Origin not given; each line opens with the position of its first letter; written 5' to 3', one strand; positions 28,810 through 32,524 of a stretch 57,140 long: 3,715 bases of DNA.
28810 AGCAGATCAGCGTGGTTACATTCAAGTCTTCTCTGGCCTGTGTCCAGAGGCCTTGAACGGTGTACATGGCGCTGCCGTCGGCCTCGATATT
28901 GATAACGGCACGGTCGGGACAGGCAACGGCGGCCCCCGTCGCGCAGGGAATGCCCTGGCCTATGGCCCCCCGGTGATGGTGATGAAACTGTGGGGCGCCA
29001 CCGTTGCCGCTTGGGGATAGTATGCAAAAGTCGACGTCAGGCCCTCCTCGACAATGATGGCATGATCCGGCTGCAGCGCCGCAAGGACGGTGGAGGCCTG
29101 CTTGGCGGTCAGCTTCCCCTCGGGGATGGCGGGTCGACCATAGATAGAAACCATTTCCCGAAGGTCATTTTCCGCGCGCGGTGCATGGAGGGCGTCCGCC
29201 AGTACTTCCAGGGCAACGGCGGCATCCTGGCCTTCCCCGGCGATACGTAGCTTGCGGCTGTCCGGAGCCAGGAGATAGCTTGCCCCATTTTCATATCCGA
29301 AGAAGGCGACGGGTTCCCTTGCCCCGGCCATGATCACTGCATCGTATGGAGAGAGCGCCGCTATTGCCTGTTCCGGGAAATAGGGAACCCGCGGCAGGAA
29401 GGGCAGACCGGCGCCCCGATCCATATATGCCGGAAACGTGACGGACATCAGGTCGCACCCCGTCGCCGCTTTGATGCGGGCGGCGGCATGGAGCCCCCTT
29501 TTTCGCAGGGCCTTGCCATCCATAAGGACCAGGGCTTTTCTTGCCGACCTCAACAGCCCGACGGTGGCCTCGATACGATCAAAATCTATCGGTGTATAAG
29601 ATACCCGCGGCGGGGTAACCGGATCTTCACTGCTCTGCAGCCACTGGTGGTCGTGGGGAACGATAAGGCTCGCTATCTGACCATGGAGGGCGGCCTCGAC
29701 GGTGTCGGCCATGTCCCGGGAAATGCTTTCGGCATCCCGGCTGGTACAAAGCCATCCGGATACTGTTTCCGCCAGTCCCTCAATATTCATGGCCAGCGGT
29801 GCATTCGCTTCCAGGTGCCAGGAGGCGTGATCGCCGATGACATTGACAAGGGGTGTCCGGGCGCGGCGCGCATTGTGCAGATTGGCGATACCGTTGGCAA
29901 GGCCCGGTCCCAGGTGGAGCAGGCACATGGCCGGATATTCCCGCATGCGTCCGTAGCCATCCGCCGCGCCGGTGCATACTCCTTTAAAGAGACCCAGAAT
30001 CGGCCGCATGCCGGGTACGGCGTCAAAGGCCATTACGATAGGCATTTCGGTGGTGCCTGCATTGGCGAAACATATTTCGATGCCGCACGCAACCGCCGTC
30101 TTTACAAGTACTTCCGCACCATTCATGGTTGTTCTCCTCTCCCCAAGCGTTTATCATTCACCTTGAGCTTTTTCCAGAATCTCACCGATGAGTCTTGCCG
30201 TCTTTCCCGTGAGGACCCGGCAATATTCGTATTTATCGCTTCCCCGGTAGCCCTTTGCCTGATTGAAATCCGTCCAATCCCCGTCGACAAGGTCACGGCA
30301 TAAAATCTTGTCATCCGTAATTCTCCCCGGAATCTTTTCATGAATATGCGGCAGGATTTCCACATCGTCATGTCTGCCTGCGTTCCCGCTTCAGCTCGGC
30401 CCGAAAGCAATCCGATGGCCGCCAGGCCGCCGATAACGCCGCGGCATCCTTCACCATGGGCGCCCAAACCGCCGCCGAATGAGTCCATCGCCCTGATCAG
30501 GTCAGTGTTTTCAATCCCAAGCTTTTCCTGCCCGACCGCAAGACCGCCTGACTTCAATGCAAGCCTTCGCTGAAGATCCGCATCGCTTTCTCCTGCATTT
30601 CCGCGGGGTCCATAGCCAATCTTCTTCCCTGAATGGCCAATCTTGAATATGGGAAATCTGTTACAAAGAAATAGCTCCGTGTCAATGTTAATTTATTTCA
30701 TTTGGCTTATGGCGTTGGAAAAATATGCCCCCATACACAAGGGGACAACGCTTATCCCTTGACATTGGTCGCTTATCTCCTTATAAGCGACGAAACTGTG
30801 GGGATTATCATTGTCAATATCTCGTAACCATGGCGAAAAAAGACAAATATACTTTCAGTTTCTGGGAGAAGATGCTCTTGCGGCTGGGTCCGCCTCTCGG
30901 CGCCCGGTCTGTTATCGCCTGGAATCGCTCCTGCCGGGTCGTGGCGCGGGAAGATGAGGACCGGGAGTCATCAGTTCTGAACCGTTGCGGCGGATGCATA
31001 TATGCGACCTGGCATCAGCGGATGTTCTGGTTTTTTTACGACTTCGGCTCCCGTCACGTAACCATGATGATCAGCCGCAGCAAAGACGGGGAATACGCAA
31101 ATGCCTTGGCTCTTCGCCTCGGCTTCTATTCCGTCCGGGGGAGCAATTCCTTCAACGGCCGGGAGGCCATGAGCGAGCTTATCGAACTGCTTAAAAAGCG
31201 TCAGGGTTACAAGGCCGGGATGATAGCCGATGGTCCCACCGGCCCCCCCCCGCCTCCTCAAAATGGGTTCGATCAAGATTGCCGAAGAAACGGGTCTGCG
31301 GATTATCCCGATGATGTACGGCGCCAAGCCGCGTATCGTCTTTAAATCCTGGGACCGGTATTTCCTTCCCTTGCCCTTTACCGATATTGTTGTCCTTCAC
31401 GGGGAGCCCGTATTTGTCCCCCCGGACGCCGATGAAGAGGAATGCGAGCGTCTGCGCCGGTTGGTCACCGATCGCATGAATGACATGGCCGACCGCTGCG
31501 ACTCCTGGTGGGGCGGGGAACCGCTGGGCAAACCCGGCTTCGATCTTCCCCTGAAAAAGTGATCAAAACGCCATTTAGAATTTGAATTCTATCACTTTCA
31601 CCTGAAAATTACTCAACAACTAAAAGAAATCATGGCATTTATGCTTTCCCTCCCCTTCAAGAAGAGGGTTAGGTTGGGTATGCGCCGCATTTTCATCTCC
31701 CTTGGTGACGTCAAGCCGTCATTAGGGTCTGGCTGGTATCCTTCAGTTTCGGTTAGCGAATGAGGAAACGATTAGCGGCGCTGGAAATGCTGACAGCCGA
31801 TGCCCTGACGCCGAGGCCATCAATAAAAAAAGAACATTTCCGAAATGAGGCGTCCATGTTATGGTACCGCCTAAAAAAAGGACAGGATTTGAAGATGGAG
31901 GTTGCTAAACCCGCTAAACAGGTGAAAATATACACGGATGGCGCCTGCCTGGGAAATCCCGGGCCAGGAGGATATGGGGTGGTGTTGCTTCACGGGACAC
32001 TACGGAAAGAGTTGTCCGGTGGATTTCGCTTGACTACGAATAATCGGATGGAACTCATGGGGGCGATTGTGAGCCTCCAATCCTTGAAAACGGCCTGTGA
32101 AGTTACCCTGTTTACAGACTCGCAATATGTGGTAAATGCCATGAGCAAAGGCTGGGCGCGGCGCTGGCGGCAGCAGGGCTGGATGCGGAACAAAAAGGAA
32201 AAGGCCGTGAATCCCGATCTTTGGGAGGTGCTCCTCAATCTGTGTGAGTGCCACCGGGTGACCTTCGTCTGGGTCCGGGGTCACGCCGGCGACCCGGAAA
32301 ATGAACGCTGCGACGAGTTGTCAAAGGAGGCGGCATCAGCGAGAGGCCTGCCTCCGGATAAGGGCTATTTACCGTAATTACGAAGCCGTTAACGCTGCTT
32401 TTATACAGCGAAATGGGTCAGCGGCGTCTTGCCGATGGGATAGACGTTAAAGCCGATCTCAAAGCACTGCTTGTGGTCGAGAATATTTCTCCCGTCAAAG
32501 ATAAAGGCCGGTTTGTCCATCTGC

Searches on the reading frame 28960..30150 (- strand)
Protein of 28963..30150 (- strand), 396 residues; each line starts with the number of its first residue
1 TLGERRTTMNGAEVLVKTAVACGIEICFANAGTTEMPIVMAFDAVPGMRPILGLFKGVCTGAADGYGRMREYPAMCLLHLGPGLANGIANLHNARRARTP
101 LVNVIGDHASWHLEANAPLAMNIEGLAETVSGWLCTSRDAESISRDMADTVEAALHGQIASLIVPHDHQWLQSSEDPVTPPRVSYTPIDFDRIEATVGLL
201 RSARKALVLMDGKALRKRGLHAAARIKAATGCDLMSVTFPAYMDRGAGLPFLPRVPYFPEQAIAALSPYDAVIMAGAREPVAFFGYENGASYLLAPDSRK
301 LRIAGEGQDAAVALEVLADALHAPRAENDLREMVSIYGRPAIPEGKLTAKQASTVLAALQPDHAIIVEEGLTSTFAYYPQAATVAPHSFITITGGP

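Call 9: search_protein_families(library=pfam, proteins=[window:28963-30150:-], max_evalue=0.01)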
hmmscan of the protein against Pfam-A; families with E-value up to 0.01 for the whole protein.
window:28963-30150:- (396 aa): 1 family
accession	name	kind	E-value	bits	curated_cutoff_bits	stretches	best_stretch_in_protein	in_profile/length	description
PF02776.23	TPP_enzyme_N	-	6.3e-24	84.5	26.8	1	9-115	1-107/119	Thiamine pyrophosphate enzyme, N-terminal TPP binding domain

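Call 20: find_related_loci(query=window:28963-30126:-, collection=metagenome_contigs, flank=10000)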
Query window:28963-30126:- (388 aa) in metagenome_contigs; peptide patterns used: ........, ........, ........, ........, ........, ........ (x = any residue, [..] = any of these).
259 stretches matched a pattern; 180 encode a relative of the query (tblastn E <= 1e-3); the best 80 are kept; 80 distinct loci.
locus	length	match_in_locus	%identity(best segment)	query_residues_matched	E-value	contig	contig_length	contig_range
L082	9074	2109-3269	91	1-387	0e+0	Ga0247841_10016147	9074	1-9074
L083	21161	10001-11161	92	1-387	0e+0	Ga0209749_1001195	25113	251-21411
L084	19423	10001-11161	90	1-387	0e+0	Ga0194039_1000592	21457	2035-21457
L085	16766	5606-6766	89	1-387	0e+0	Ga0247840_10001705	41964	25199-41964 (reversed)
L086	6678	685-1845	89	1-387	0e+0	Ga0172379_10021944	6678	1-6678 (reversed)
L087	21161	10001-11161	88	1-387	0e+0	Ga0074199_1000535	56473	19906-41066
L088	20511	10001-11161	88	1-387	0e+0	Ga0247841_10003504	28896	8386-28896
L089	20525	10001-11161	88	1-387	0e+0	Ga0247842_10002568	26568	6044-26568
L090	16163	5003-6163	87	1-387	0e+0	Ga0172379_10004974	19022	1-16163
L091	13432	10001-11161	88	1-387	0e+0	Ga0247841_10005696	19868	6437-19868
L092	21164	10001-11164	89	1-387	0e+0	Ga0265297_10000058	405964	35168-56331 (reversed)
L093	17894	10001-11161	57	1-387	2e-151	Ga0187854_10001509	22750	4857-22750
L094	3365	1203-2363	57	1-387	3e-157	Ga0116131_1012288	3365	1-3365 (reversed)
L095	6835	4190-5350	60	1-387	7e-142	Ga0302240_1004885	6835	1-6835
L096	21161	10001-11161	55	1-387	8e-142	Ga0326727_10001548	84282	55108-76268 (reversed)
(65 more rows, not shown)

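Call 28: find_encoding_contigs(protein=window:28960-30126:-, flank=10000, max_places=10)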
Protein window:28960-30126:- (388 aa): 3 contigs read that carry it; 2 places shown.
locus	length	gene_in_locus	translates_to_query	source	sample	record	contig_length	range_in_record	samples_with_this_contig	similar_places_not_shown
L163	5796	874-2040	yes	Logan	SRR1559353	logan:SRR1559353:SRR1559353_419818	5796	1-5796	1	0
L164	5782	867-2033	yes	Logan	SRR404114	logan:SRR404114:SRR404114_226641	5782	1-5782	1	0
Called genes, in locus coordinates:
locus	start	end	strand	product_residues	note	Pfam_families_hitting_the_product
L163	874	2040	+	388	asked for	PF02776:TPP_enzyme_N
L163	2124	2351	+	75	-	-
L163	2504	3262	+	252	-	-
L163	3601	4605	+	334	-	PF05762:VWA_CoxE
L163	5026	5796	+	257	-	?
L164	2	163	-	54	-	?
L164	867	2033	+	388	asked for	PF02776:TPP_enzyme_N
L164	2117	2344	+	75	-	-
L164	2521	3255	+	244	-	-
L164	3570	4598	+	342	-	PF05762:VWA_CoxE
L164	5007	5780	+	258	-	?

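Call 75: search_protein_families(library=pfam, proteins=[L083:8564-9442:-, L083:11586-14576:-, L083:6639-8564:+], max_evalue=0.01)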
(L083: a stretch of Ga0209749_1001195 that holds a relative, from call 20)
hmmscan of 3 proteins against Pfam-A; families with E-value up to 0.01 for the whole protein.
L083:8564-9442:- (292 aa): 1 family
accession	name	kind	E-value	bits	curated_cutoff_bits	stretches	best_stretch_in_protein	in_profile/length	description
PF04028.18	DUF374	-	1.4e-17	63.4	26.8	1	123-188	5-68/69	Domain of unknown function (DUF374)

L083:11586-14576:- (996 aa): 12 families
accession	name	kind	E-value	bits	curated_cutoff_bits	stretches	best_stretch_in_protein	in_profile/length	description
PF00989.32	PAS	-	5.5e-40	136.3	22.6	3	222-334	1-113/113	PAS fold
PF13426.13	PAS_9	-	8.9e-35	119.5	27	4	235-336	4-103/103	PAS domain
PF08447.18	PAS_3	-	2.6e-34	117.8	25.6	2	245-331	2-89/89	PAS fold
PF08448.16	PAS_4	-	3.5e-33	114.5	23.1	2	229-339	2-110/110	PAS fold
PF13188.13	PAS_8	-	5.5e-29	99.5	21.8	4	98-149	1-53/65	PAS domain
PF02518.31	HATPase_c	-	1.7e-23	83.6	26.4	1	733-854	2-110/111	Histidine kinase-, DNA gyrase B-, and HSP90-like ATPase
PF00072.30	Response_reg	-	2e-21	76.7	30.2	1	877-984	1-107/111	Response regulator receiver domain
PF00512.31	HisKA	-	1.3e-10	41.6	26.9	1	623-684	3-63/66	His Kinase A (phospho-acceptor) domain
PF14598.12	PAS_11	-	2.6e-10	40.7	25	1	238-312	8-81/109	PAS domain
PF19688.4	DUF6189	-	0.0008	20.1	25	1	644-704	14-78/102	Family of unknown function (DUF6189)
PF23198.2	PDE8A_N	-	0.0026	18.1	29.6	1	898-963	34-99/147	PDE8A-like, N-terminal domain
PF12860.13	PAS_7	-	0.0095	16.5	27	0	487-518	4-35/115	PAS fold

L083:6639-8564:+ (642 aa): 1 family
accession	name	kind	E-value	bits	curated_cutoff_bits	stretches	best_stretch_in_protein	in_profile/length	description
PF00912.28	Transgly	-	2.5e-49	167.5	27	1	444-591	10-157/178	Transglycosylase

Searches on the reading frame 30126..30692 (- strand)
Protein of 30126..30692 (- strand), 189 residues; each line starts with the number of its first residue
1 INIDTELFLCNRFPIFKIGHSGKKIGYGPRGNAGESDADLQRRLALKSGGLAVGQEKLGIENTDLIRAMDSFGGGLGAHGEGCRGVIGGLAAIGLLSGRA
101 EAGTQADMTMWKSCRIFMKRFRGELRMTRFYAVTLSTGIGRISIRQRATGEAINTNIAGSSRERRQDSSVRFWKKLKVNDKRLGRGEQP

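Call 9: search_protein_families(library=pfam, proteins=[window:30126-30692:-], max_evalue=0.01)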
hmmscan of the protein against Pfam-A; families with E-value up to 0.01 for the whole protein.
window:30126-30692:- (189 aa): 1 family
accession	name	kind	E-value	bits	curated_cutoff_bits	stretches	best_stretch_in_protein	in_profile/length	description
PF09719.15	C_GCAxxG_C_C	-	6.5e-09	36.3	27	1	53-125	10-79/118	Putative redox-active protein (C_GCAxxG_C_C)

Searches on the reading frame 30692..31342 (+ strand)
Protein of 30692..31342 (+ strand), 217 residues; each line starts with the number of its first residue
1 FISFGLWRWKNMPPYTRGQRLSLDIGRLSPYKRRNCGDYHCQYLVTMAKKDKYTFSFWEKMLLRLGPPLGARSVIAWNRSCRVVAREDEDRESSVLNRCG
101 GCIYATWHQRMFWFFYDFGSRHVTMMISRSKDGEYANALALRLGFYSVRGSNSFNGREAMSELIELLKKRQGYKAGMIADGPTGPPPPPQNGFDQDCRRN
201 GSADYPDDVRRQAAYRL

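Call 10: search_protein_families(library=pfam, proteins=[window:30692-31342:+], max_evalue=0.01)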
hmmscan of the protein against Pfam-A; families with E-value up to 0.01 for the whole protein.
window:30692-31342:+ (217 aa): 1 family
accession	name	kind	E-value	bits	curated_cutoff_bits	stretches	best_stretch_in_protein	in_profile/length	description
PF04028.18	DUF374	-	3.3e-18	65.5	26.8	1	120-185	5-68/69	Domain of unknown function (DUF374)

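Call 40: search_protein_families(library=ncbifam, proteins=[window:30692-31342:+], max_evalue=0.1)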
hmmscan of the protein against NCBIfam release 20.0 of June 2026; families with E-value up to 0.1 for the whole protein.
window:30692-31342:+ (217 aa): 0 families

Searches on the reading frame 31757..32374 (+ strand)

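Call 10: search_protein_families(library=pfam, proteins=[window:31757-32374:+], max_evalue=0.01)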
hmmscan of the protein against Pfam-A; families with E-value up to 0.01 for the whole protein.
window:31757-32374:+ (206 aa): 1 family
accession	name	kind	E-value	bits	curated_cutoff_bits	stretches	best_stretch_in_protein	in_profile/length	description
PF00075.30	RNase_H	-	3.9e-42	144.2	25.8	1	54-193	2-140/141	RNase H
